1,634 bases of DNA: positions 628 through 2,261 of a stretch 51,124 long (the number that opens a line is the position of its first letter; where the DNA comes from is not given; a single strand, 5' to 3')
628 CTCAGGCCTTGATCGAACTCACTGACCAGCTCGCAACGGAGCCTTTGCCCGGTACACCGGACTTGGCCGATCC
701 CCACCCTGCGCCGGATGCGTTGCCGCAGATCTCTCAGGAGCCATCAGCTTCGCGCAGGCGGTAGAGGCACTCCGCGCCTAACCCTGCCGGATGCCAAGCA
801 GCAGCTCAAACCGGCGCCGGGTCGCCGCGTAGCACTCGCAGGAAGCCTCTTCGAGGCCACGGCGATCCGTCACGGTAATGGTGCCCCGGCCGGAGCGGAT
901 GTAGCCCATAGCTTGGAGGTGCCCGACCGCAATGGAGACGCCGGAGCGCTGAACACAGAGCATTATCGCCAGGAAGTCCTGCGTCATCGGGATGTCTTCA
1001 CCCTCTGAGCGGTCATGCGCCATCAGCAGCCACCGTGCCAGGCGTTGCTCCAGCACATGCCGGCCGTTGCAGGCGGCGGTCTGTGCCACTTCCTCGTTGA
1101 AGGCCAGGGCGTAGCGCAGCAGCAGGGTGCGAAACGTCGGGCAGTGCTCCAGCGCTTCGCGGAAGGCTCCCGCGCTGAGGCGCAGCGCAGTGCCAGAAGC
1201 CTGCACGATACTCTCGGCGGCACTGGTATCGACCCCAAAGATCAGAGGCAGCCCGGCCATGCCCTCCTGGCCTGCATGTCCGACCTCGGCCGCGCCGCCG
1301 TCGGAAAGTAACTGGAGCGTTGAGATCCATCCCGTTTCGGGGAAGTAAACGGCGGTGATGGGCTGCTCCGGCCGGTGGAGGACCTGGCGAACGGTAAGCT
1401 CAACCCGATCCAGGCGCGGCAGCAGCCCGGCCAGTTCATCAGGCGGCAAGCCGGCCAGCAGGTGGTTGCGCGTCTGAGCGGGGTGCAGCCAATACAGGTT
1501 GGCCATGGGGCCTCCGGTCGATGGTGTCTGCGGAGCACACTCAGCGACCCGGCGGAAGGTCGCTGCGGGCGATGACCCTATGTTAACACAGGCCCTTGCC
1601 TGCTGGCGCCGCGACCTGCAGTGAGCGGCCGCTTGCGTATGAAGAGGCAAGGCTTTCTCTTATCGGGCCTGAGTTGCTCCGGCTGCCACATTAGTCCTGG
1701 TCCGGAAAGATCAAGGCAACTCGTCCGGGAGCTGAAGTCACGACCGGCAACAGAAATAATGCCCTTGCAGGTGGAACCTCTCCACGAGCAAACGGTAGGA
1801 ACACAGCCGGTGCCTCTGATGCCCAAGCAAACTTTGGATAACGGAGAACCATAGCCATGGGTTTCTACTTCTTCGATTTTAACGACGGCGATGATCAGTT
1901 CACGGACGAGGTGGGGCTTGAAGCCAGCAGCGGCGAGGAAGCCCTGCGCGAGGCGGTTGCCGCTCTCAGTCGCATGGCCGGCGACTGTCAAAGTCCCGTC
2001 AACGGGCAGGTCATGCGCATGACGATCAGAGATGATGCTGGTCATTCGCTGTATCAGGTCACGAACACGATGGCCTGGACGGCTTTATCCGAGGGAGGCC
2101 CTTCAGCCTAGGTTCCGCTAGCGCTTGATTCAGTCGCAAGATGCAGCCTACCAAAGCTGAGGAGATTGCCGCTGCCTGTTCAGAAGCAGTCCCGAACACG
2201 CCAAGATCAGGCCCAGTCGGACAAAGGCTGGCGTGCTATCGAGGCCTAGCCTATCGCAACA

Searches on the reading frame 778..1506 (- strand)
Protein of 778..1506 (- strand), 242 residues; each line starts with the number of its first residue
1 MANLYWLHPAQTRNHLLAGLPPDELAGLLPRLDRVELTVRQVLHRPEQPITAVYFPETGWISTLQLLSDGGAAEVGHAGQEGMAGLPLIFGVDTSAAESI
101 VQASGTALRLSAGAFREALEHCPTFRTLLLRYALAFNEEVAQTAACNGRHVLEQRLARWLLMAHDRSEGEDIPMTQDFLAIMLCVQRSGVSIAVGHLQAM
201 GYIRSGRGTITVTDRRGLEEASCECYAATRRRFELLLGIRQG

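Call 3: search_protein_families(library=pfam, proteins=[window:778-1506:-], max_evalue=0.01)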
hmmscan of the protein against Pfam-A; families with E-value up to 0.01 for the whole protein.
window:778-1506:- (242 aa): 2 families
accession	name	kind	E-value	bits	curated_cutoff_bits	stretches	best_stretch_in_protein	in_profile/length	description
PF13545.12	HTH_Crp_2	-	1.1e-14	54.6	27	1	154-220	1-69/70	Crp-like helix-turn-helix domain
PF00027.35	cNMP_binding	-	1.9e-07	31.4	27.5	1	38-121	5-88/89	Cyclic nucleotide-binding domain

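Call 12: search_protein_families(library=ncbifam, proteins=[window:778-1506:-], max_evalue=0.01)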
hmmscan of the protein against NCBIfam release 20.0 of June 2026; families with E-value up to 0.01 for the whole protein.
window:778-1506:- (242 aa): 2 families
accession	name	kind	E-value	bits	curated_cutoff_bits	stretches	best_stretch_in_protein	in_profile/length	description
NF006901.0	PRK09392.1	equivalog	2.8e-06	26.8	211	1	107-220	104-219/236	transcriptional activator FtrB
NF010499.0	PRK13918.1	equivalog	0.00027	20.5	274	1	167-221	145-200/205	CRP/FNR family transcriptional regulator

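Call 16: find_related_loci(query=A1, collection=viral_contigs, flank=10000)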
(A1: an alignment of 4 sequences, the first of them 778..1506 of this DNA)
Query A1 (242 aa) in viral_contigs; peptide patterns used: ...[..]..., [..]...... (x = any residue, [..] = any of these).
95 stretches matched a pattern, but none encodes a relative of the query by tblastn (E <= 1e-3).

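Call 17: find_related_loci(query=A1, collection=genome_contigs, flank=6000)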
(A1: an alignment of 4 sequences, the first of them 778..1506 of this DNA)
Query A1 (242 aa) in genome_contigs; peptide patterns used: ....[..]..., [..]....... (x = any residue, [..] = any of these).
112 stretches matched a pattern; 1 encode a relative of the query (tblastn E <= 1e-3); 1 distinct loci.
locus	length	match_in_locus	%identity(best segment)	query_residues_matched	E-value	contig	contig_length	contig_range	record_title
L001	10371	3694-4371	62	13-238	7e-93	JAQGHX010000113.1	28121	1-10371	MAG: Roseomonas sp. isolate RYN_444 scaffold_1620686, whole genome shotgun sequence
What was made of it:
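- Tried and rejected: The single genome_contigs scan returned one locus because its patterns were too narrow (call 17).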

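Call 33: search_solved_structures(query=A1, max_evalue=0.01, show_alignments=2)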
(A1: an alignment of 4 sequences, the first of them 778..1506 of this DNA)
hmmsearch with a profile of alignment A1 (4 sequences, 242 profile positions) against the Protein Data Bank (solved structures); distinct sequences matched with E-value up to 0.01: 6.
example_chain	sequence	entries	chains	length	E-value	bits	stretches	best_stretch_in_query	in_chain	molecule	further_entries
3dkw_A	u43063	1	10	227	6e-06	28.9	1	12-219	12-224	DNR protein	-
3dv8_A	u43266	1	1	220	5.4e-05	25.8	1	151-220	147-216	transcriptional regulator, Crp/Fnr family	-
2zcw_A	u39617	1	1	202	0.00026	23.5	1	162-222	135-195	Transcriptional regulator, FNR/CRP family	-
4byy_A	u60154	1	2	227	0.0056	19.2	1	16-218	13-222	TRANSCRIPTIONAL REGULATOR, CRP/FNR FAMILY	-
4cyd_A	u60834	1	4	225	0.0057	19.1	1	16-218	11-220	PROBABLE TRANSCRIPTION REGULATOR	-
3r6s_A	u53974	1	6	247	0.007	18.9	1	15-218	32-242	transcription regulator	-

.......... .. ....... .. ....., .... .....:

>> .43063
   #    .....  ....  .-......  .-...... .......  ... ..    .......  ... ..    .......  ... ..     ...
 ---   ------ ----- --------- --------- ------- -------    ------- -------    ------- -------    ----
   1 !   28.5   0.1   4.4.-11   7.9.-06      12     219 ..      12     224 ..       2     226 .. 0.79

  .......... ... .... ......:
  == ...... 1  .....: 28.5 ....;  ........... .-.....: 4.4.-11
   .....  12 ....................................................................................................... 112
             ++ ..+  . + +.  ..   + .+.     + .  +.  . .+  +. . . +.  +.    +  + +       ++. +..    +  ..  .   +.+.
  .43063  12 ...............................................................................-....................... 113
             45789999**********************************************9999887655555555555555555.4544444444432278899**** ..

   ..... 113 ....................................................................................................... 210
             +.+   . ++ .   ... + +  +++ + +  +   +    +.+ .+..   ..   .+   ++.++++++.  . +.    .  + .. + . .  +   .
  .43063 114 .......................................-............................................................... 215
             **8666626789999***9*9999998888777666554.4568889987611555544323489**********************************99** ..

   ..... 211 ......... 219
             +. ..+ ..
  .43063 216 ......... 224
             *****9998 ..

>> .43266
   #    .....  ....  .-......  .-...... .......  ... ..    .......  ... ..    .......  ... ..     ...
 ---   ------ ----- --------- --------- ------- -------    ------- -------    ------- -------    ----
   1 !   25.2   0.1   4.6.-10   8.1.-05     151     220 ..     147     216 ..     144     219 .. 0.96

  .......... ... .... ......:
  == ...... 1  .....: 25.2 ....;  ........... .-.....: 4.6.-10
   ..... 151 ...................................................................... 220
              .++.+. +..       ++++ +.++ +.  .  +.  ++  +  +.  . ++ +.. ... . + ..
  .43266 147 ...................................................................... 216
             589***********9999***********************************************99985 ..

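Call 93: search_protein_families(library=padloc, proteins=[window:778-1506:-], max_evalue=0.001)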
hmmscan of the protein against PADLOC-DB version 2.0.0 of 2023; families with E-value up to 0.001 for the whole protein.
window:778-1506:- (242 aa): 0 families

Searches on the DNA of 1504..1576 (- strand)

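Call 49: build_rna_model(alignment_id=A5)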
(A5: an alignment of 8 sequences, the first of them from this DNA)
Model R1 built from alignment A5 (8 sequences, 95 columns); structure: RNAalifold consensus.
model positions 82; base pairs 18; branch points 1; effective number of sequences 3.31; information 0.692 bits per position. Calibrated on 0.2 Mb of random sequence (short: E-values are rough).
structure used (alignment columns):
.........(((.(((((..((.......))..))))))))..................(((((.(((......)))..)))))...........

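Call 51: search_with_rna_model(model_id=R1, sources=[window, L001, L002, L003, L004, L005, L006, L007, L008, L009, L010, L011, L012, L013, L014, L015, L016, L017, L018, L019, L020, L021, L022, L023, L024, L025, L026, L027, L028, L029, L030, L031, L032, L033, L034, L035, L036, L037, L038, L039, L040, L041, L042, L043, L044, L045, L046, L047, L048, L049, L050, L051, L052, L053, L054, L055, L056, L057, L058, L059, L060, L061, L062, L063, L064, L065, L066, L067, L068, L069, L070, L071, L072, L073, L074, L075, L076, L077, L078, L079, L080, L081, L082, L083, L084, L085, L086, L087, L088], max_evalue=1, make_alignment=true)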
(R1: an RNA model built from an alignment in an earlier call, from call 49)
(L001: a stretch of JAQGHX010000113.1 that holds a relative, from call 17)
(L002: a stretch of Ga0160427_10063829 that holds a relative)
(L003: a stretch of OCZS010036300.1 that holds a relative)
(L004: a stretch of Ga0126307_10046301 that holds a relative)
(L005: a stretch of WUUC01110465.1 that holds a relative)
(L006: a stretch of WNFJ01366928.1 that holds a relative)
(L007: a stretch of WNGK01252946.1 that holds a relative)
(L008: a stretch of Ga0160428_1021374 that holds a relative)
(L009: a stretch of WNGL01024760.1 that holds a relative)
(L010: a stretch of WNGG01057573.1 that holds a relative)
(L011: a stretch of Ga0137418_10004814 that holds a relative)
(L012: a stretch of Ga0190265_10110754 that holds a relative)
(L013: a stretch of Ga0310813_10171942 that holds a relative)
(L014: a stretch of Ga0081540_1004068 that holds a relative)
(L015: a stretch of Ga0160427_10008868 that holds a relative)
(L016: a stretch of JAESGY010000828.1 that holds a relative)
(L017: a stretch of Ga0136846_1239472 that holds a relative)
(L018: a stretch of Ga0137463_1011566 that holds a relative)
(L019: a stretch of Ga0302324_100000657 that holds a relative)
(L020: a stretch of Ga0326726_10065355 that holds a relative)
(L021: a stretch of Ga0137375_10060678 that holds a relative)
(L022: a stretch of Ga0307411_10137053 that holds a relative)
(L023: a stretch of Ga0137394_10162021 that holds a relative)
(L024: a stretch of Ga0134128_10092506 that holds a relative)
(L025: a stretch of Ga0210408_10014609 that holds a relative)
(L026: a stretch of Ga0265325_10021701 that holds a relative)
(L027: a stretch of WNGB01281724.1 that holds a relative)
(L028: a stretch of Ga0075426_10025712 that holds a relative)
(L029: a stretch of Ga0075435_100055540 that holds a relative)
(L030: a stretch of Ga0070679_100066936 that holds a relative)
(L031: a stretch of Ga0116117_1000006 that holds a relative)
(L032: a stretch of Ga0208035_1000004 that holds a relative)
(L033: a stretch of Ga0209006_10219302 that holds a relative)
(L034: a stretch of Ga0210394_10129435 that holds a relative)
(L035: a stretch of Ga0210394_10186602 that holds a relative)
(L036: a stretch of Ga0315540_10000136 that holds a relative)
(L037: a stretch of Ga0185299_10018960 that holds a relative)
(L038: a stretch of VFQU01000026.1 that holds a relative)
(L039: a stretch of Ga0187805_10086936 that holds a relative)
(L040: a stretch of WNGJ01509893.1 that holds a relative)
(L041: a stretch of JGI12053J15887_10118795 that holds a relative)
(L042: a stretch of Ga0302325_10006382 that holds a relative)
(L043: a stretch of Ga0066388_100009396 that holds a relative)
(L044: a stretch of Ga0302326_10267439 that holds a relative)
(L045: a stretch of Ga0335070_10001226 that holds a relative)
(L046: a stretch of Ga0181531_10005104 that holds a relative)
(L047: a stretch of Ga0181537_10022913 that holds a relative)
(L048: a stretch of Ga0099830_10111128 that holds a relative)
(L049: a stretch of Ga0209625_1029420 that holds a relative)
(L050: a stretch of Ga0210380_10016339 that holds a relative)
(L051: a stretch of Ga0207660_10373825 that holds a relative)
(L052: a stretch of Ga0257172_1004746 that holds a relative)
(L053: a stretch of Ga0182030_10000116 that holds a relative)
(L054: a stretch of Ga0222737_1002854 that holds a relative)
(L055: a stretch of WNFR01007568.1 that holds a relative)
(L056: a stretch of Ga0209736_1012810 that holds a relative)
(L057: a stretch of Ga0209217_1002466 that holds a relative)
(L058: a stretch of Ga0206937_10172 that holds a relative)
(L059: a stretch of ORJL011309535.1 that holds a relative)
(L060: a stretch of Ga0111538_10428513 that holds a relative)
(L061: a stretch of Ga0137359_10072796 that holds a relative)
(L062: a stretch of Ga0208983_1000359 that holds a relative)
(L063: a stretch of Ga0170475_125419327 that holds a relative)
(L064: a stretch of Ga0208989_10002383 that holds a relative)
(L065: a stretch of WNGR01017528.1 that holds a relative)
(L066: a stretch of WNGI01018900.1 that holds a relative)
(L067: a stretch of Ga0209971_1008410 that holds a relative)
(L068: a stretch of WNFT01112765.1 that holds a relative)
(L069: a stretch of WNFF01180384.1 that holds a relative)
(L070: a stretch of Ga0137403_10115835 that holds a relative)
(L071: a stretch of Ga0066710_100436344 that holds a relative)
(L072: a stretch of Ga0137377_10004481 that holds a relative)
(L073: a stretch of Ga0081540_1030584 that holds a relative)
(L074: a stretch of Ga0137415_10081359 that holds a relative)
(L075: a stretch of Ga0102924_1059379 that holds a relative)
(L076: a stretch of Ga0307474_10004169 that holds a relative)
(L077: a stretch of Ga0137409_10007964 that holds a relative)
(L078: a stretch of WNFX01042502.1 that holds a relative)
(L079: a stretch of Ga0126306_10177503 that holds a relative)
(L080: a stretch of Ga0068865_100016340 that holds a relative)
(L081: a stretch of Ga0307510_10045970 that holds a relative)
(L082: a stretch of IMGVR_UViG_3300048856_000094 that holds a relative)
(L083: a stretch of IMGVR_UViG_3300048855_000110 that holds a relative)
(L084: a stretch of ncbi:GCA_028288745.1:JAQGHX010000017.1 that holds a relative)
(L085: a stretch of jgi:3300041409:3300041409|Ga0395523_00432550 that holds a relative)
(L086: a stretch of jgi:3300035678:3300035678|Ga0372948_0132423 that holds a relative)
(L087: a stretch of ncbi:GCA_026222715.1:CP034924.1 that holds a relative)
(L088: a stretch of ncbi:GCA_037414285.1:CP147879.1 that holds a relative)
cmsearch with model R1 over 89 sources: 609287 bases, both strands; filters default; matches with E-value up to 1: 20.
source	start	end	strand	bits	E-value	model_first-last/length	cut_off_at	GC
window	49773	49854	-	96.6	1e-16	1-82/82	no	0.71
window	50733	50815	-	88.7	3.9e-15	1-82/82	no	0.65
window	2973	3055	-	83.3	4.6e-14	1-82/82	no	0.65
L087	7917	8002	+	82.2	7.8e-14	1-82/82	no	0.67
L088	7917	8002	+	82.2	7.8e-14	1-82/82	no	0.67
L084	9921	10002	+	70.7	1.6e-11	1-82/82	no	0.67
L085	749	830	+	70.7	1.6e-11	1-82/82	no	0.67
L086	705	786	+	70.7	1.6e-11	1-82/82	no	0.67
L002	248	331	+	61.9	8.9e-10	1-82/82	no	0.68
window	1503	1576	-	60.8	1.5e-09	1-82/82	no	0.7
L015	3073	3152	+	52.4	7.1e-08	1-82/82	no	0.69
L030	2644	2727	+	41.5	1e-05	1-82/82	no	0.63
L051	431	514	+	41.5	1e-05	1-82/82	no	0.63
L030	2480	2538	-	28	0.0053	1-82/82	no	0.66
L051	249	325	-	27.5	0.0066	1-82/82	no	0.68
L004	1080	1160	+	18.6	0.4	1-82/82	no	0.62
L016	5325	5387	+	18.2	0.49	1-82/82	no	0.56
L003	1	46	+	17.2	0.77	35-82/82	5'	0.59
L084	11089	11169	+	17.1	0.8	1-82/82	no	0.59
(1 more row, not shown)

Alignment A6: 20 matches aligned to the model, 104 columns, each read 5' to 3' on its own strand. Consensus structure (alignment columns), stored with it:
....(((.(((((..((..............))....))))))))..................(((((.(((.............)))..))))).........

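Call 72: search_with_rna_model(model_id=R1, sources=[window, L002, L004, L015, L030, L084, L087, L089, L090, L091, L092, L093, L094, L095, L096, L097, L098, L099, L100, L101, L102, L103, L104, L105, L106, L107, L108, L109, L001], max_evalue=0.1, make_alignment=true)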
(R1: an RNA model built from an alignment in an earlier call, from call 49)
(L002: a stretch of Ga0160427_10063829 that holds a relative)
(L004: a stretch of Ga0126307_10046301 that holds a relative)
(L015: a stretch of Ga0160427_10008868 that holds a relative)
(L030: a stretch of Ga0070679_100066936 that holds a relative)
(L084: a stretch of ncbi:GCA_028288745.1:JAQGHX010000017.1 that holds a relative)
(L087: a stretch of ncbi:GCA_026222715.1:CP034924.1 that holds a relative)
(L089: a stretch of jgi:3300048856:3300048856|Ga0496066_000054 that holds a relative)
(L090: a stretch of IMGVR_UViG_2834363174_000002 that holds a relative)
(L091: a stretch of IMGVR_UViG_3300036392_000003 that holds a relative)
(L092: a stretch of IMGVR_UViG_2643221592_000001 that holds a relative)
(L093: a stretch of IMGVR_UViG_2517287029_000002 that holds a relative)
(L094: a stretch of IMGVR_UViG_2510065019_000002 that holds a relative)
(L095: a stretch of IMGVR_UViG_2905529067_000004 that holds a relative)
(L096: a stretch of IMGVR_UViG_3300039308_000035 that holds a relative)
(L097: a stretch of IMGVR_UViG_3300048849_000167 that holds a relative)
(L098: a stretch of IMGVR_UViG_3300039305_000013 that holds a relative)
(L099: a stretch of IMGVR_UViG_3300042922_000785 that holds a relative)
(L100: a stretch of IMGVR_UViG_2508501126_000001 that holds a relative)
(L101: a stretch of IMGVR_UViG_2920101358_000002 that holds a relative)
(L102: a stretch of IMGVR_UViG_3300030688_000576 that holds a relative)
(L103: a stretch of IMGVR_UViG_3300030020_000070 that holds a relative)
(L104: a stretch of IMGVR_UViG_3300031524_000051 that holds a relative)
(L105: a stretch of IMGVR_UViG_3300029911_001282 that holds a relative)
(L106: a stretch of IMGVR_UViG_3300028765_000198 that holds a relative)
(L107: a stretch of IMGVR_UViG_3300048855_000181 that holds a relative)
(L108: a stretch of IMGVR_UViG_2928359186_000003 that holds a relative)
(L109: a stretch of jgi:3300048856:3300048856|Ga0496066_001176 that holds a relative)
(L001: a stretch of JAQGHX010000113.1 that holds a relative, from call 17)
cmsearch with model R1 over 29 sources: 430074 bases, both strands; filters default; matches with E-value up to 0.1: 19.
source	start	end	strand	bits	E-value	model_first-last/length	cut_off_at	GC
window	49773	49854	-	96.6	7.3e-17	1-82/82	no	0.71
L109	8815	8896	+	92.5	4.7e-16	1-82/82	no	0.68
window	50733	50815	-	88.7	2.7e-15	1-82/82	no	0.65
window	2973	3055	-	83.3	3.3e-14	1-82/82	no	0.65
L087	7917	8002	+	82.2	5.5e-14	1-82/82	no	0.67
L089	9920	10001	+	79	2.4e-13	1-82/82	no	0.71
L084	9921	10002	+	70.7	1.1e-11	1-82/82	no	0.67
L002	248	331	+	61.9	6.3e-10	1-82/82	no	0.68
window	1503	1576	-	60.8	1e-09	1-82/82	no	0.7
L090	9892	9979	+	53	3.9e-08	1-82/82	no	0.64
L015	3073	3152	+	52.4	5e-08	1-82/82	no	0.69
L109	10640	10715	+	48.8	2.6e-07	1-82/82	no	0.72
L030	2644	2727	+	41.5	7.3e-06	1-82/82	no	0.63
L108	15386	15469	+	32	0.00058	1-82/82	no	0.54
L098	9915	9989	+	31.3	0.00083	1-82/82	no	0.56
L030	2480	2538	-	28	0.0037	1-82/82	no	0.66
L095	9909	9991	+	26.9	0.0061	1-82/82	no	0.65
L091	4885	4965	+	26.4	0.0079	1-82/82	no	0.58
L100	9896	9978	+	26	0.0093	1-82/82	no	0.55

Alignment A8: 19 matches aligned to the model, 113 columns, each read 5' to 3' on its own strand. Consensus structure (alignment columns), stored with it:
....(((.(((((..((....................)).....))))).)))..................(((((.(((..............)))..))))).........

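Call 110: search_with_rna_model(model_id=R1, sources=[L113, L114, L115, L116], max_evalue=1, show_alignments=4)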
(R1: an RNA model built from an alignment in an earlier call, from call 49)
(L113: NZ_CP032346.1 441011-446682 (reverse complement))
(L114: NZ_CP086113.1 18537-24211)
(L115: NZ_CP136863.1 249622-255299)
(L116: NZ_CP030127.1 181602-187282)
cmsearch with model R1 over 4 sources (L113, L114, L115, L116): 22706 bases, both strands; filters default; matches with E-value up to 1: 3.
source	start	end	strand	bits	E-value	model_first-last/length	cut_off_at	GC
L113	2391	2474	+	28.6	0.00015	1-82/82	no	0.63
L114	2396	2474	+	24.3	0.0011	1-82/82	no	0.56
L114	1740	1791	-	10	0.77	1-82/82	no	0.71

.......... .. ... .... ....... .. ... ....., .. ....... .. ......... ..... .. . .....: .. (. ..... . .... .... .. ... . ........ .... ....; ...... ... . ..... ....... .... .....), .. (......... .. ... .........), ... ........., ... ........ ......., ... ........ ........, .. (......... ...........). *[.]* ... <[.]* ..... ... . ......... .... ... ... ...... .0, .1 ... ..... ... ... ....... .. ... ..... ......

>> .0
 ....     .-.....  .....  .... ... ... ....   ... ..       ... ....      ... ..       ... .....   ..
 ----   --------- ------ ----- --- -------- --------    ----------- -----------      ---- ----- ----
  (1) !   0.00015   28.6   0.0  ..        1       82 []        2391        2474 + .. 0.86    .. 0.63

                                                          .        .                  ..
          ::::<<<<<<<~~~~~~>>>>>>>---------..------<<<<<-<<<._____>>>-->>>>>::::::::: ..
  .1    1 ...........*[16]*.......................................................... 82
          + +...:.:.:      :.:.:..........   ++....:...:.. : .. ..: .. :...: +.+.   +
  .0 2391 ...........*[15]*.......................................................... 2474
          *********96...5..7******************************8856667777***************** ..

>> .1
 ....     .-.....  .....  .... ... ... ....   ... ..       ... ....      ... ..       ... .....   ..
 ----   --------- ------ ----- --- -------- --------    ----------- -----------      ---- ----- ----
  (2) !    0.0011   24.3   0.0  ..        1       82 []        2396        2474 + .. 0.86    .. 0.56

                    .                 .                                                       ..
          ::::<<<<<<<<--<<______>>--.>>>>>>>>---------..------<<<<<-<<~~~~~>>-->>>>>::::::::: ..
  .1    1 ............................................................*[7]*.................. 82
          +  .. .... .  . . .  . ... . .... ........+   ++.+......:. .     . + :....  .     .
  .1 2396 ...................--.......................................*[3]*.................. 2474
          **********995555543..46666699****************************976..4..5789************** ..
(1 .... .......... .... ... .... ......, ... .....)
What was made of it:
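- The covariance model finds it directly upstream of homologues down to 35% protein identity, including A. brasilense and S. rosea (calls 51, 72, 110).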

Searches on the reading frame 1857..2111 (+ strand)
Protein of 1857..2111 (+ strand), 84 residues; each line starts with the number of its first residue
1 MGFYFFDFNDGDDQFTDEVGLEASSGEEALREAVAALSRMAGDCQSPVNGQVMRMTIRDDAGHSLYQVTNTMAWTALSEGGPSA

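Call 34: search_protein_families(library=pfam, proteins=[window:1857-2111:+], max_evalue=0.01)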
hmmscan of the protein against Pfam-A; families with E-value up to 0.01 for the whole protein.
window:1857-2111:+ (84 aa): 1 family
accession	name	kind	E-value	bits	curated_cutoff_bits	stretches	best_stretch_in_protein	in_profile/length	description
PF21834.1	DUF6894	-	4.7e-15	55.9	24.1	1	4-69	2-67/69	Domain of unknown function (DUF6894)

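Call 93: search_protein_families(library=padloc, proteins=[window:1857-2111:+], max_evalue=0.001)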
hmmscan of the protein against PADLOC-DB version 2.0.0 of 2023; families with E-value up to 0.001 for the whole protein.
window:1857-2111:+ (84 aa): 0 families
